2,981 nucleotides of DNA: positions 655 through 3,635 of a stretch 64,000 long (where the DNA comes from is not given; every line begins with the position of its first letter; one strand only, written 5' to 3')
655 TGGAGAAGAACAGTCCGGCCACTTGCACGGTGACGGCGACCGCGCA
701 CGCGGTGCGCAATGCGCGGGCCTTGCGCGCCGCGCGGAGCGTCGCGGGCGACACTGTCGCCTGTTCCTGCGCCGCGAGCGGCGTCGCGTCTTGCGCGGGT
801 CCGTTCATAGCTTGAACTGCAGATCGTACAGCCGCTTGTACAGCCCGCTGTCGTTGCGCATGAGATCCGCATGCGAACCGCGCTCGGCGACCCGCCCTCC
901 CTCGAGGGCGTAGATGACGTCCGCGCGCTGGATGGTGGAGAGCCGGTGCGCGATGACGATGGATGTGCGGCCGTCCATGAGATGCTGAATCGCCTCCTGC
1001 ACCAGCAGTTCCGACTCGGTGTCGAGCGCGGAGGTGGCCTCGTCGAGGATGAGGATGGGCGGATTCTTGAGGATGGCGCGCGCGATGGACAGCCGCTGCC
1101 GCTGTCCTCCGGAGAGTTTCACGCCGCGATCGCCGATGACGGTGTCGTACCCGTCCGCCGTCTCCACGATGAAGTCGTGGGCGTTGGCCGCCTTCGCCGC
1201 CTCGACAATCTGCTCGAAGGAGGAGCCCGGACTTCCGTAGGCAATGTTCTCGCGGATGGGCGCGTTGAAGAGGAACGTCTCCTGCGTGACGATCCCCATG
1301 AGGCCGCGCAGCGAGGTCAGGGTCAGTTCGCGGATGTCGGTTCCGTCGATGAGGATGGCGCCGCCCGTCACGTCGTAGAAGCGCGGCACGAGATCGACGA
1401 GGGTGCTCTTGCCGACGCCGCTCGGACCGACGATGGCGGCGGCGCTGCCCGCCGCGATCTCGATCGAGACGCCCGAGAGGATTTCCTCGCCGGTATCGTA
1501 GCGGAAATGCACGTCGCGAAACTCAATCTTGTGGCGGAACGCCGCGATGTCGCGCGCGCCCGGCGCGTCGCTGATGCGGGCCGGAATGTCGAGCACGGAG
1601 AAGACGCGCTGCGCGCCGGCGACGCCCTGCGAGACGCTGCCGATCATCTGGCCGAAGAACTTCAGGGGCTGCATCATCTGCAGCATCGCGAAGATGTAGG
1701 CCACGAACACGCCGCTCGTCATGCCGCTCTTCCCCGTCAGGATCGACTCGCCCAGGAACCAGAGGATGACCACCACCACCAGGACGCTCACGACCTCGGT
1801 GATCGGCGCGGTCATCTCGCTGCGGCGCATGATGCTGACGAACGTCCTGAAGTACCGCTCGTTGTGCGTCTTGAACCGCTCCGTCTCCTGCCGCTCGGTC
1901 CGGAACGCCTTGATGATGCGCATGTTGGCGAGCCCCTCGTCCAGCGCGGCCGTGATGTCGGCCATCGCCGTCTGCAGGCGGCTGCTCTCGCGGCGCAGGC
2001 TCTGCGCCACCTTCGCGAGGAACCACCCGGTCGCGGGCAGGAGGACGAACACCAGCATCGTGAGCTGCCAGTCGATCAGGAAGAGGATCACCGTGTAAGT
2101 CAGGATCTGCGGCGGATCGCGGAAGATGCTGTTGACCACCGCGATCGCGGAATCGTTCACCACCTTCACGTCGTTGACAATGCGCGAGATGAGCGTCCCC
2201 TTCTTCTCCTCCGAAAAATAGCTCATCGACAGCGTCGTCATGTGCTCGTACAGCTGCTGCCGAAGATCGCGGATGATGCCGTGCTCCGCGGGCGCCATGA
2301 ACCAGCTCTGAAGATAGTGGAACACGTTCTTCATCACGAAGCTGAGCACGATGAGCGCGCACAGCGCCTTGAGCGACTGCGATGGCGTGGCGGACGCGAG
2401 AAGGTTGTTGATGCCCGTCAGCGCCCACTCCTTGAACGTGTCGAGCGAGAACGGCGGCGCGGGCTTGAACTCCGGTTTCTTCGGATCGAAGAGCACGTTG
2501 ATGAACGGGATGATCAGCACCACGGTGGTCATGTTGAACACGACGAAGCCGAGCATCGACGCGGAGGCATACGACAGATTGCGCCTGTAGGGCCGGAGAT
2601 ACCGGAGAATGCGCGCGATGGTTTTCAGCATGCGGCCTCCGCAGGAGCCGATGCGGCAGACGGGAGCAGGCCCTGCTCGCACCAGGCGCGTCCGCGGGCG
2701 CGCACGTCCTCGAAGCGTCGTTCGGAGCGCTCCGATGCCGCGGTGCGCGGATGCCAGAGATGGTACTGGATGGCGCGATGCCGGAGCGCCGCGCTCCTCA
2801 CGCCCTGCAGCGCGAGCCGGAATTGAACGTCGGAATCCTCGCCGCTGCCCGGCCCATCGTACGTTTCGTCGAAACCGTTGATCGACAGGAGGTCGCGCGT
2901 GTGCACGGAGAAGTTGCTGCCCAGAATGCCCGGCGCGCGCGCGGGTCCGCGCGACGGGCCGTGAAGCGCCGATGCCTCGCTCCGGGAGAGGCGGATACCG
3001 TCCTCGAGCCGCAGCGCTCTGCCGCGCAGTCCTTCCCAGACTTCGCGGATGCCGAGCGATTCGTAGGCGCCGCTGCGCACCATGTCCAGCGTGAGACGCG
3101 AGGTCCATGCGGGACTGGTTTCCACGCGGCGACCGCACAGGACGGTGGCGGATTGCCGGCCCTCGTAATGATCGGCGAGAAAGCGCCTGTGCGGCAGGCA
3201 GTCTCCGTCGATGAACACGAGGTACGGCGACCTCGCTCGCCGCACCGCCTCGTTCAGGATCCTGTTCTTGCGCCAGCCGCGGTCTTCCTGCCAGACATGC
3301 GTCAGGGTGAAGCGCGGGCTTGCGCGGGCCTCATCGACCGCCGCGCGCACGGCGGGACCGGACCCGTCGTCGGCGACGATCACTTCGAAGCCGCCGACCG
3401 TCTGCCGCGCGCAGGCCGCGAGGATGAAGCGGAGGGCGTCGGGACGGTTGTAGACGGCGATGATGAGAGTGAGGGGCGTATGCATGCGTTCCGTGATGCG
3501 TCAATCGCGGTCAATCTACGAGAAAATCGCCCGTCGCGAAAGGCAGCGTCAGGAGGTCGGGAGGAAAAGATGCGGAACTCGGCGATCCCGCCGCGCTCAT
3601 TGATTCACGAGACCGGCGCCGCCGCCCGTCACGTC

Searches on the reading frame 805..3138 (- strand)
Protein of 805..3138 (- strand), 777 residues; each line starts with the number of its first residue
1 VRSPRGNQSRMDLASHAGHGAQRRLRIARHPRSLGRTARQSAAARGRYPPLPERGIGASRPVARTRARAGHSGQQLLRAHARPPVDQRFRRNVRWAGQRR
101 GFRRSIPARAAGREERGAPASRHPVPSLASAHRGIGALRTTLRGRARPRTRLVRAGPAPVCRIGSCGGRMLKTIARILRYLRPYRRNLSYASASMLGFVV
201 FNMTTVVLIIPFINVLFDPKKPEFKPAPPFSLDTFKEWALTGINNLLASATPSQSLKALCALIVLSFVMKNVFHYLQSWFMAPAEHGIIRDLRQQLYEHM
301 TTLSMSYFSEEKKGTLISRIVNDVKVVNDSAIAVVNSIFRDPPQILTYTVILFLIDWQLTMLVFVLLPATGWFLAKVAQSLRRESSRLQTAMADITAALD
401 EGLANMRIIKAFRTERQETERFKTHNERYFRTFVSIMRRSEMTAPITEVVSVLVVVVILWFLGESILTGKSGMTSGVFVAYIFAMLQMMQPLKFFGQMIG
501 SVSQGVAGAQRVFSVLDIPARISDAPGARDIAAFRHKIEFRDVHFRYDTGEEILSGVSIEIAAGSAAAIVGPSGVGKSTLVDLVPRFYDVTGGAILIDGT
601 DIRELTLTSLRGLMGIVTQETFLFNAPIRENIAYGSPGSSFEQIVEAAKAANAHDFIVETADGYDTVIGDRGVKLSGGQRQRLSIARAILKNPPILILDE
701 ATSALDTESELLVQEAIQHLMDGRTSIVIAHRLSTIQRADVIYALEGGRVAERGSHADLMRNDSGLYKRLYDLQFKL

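Call 22: search_protein_families(library=pfam, max_evalue=0.001, proteins=[window:805-3138:-])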
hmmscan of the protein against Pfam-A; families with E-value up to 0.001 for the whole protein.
window:805-3138:- (777 aa): 5 families
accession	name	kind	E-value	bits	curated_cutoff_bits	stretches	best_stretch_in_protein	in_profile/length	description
PF00664.28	ABC_membrane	-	3e-38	132.5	28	1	243-492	26-274/274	ABC transporter transmembrane region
PF00005.33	ABC_tran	-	3.7e-30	105.8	25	1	554-703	1-137/137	ABC transporter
PF02463.25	SMC_N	-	1.1e-07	31.9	40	1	674-745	136-211/220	RecF/RecN/SMC N terminal domain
PF13191.12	AAA_16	-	0.00016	22.7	32.6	1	565-719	25-158/167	AAA ATPase domain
PF13555.12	AAA_29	-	0.00024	21.2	27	1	556-582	14-40/61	P-loop containing region of AAA domain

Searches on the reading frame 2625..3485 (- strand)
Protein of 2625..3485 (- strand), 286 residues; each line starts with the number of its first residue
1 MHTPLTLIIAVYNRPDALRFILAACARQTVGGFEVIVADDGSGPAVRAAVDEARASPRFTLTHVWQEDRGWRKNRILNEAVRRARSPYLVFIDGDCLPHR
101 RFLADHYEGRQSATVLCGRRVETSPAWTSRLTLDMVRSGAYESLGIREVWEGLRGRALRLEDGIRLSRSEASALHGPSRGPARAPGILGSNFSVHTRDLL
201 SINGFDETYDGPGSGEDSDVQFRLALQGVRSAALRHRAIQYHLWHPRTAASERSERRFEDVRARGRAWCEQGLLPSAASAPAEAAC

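Call 22: search_protein_families(library=pfam, max_evalue=0.001, proteins=[window:2625-3485:-])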
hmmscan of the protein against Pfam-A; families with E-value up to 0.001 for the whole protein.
window:2625-3485:- (286 aa): 4 families
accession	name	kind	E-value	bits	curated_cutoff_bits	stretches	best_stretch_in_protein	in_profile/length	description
PF00535.33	Glycos_transf_2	-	4.7e-17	62.9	23.3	1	7-128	2-123/168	Glycosyl transferase family 2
PF13641.12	Glyco_tranf_2_3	-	3.5e-09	37.4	27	1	5-239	3-209/230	Glycosyltransferase like family 2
PF10111.15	Glyco_tranf_2_2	-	1.6e-06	28.3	27.3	0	31-97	25-93/276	Glycosyltransferase like family 2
PF02709.20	Glyco_transf_7C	-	1.9e-06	27.9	23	1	182-242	14-74/78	N-terminal domain of galactosyltransferase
